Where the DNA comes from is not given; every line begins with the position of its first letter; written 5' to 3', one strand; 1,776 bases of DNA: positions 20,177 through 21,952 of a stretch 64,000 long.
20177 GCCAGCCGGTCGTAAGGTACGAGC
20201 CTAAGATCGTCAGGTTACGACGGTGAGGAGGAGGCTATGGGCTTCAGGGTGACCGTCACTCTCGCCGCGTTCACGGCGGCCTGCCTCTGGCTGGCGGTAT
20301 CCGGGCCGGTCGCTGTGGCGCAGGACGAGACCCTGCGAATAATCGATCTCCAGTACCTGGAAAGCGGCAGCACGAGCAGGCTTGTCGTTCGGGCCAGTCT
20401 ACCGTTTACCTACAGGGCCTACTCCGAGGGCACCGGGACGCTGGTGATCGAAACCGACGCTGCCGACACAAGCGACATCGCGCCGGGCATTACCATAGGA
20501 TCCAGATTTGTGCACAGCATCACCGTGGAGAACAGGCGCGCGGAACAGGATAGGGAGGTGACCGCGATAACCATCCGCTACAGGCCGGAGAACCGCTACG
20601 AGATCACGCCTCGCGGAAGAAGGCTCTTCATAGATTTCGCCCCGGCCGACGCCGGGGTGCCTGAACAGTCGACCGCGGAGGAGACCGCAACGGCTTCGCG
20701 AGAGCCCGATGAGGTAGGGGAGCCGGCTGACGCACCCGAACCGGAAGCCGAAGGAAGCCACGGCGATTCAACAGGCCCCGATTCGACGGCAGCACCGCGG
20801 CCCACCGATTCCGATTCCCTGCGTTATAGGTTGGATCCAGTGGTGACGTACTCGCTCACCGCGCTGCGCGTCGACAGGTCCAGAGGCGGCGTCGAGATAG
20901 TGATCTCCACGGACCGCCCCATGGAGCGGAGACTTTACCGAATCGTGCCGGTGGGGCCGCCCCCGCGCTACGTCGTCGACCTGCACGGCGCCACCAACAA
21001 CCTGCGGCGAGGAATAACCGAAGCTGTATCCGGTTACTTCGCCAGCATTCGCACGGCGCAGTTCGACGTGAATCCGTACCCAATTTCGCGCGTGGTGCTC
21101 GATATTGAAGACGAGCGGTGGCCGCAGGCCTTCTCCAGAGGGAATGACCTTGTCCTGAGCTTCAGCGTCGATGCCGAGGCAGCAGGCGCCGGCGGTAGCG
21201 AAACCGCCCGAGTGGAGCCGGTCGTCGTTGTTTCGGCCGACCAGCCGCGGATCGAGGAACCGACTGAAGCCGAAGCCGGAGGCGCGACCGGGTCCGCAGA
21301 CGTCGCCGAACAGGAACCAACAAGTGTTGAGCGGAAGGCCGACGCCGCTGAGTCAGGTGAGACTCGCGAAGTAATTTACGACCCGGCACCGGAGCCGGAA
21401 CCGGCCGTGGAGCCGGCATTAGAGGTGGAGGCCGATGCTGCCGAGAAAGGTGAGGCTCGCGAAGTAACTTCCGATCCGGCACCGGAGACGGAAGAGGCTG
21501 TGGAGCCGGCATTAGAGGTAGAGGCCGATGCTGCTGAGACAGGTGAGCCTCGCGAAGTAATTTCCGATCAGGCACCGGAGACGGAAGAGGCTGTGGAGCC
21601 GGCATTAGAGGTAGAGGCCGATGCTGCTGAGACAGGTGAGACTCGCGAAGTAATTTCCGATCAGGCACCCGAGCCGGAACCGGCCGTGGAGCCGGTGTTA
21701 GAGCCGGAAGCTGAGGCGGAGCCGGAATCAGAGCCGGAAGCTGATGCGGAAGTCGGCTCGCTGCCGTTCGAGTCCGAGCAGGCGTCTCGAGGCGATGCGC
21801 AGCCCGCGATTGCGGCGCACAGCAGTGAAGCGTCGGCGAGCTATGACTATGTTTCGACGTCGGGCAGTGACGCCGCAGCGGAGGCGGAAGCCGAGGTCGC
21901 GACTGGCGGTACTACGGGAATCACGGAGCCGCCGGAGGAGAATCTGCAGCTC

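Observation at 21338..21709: Four near-identical in-frame 93-bp tandem repeats encode an acidic linker inside the PilQ secretin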

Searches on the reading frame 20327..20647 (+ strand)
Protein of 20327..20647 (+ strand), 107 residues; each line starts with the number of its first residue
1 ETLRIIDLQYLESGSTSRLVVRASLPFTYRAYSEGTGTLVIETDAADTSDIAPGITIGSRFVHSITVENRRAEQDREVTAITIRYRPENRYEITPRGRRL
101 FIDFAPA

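Call 39: search_solved_structures(query=A2, max_evalue=10)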
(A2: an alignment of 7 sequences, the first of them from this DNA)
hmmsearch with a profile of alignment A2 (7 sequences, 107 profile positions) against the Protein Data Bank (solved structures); distinct sequences matched with E-value up to 10: 0.

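Call 40: search_protein_families(library=pfam, alignment_id=A2, max_evalue=10)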
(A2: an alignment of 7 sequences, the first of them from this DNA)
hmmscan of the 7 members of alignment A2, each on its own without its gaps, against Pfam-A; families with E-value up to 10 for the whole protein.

A. member 1, seq(107 aa): 0 families

B. families by the number of members that match (of 7 scanned): 3 families
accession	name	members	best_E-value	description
PF14947.12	HTH_45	3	0.064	Winged helix-turn-helix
PF06713.17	bPH_4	1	0.068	Bacterial PH domain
PF18042.7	ORF_12_N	1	0.21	ORF 12 gene product N-terminal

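Call 47: predict_structure(alignment_id=A2)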
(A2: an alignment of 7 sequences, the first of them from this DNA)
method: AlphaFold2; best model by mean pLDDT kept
length: 107 residues; sequences in the alignment: 7
mean_pLDDT: 93.6   pTM: 0.85
mean pLDDT of the five models: 93.6, 93.2, 92.8, 92.2, 91.8
residues with pLDDT >= 90: 87; 70-90: 20; 50-70: 0; < 50: 0
segments of 3 or more residues with pLDDT < 50: none
pLDDT, mean of each block of 10 residues (from residue 1): 93 94 96 95 95 89 95 86 96 97 95
secondary structure, 60 per line:
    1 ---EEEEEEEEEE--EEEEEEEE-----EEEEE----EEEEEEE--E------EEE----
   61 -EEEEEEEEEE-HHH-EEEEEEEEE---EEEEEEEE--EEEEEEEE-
elements in order: E4-13 E16-23 E29-33 E38-44 E54-56 E62-71 E77-85 E89-96 E99-106

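Call 50: fold_search(model_id=the predicted structure, library=pdb)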
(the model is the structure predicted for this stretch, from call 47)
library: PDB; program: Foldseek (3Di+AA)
matches with E <= 10: 466; with E <= 0.001: 1
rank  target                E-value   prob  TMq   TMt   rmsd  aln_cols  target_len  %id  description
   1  4bin                  8.1e-04  1.00  0.74  0.26   3.5       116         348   14  Crystal structure of the E. coli N-acetylmuramoyl-L-alanine amidase AmiC (released 2013-08-21)
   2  3jc8_Qa               1.4e-03  1.00  0.74  0.21   3.2       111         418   24  Architectural model of the type IVa pilus machine in a piliated state (released 2016-03-16)
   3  4aqz_MODEL_1_A        2.4e-02  1.00  0.71  0.57   3.5       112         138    7  B2 domain of Neisseria meningitidis Pilus assembly protein PilQ (released 2012-10-17)
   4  4c9i_A                8.0e-02  0.21  0.20  0.14  12.7       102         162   13  Crystal Structure of the Strawberry Pathogenesis-Related 10 (PR-10) Fra a 1E protein (Form B) (released 2013-10-16)
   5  5h3k                  1.1e-01  1.00  0.60  0.14   4.8       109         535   14  Crystal structure of a hypothetical protein from Synechocystis (released 2017-10-25)
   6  3vqm_H                1.1e-01  0.99  0.48  0.50   9.3       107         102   17  Small heat shock protein hsp14.0 of C-terminal deletion variant with C-terminal peptide (released 2012-06-06)
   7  1xdf_A                1.2e-01  0.11  0.17  0.12  13.3       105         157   10  Crystal structure of pathogenesis-related protein LlPR-10.2A from yellow lupine (released 2005-02-15)
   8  4c9c_A                1.3e-01  0.18  0.19  0.14  12.8        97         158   13  Crystal Structure of the Strawberry Pathogenesis-Related 10 (PR-10) Fra a 1E protein (Form A) (released 2013-10-16)
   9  5gwo_C                1.3e-01  0.11  0.17  0.12  12.8       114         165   15  Crystal structure of RCAR3:PP2C S265F/I267M with (+)-ABA (released 2017-09-13)
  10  3e85                  1.4e-01  0.13  0.17  0.14  12.9        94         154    8  Crystal Structure of Pathogenesis-related Protein LlPR-10.2B from yellow lupine in complex with Diphenylurea (released 2009-03-03)
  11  4av2_A                1.6e-01  1.00  0.71  0.30   3.1       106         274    6  Single particle electron microscopy of PilQ dodecameric complexes from Neisseria meningitidis. (released 2012-10-17)
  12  5gwo_D                1.7e-01  0.11  0.16  0.12  12.9       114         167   15  Crystal structure of RCAR3:PP2C S265F/I267M with (+)-ABA (released 2017-09-13)
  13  4p1x_B                1.8e-01  0.07  0.17  0.08  21.7       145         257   11  Crystal structure of staphylococcal LUK prepore (released 2014-10-01)
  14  4m9b_A                1.9e-01  0.10  0.15  0.12  13.6        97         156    9  Crystal structure of Apo Ara h 8 (released 2013-11-27)
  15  5brl_A                2.1e-01  0.15  0.18  0.11  13.9       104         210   12  Crystal Structure of L124D STARD4 (released 2015-07-22)
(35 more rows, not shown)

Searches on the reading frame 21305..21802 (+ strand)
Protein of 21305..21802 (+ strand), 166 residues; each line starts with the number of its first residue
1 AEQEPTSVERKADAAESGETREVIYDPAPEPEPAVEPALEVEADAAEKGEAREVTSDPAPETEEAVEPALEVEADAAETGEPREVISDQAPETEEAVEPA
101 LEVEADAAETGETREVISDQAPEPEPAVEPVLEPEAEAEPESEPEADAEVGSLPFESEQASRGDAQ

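Call 52: find_homologous_proteins(query=window:21305-21802:+, max_evalue=0.00001)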
Query seq(166 aa): 8000 candidates shared short words with the query, none scored E <= 0.00001.
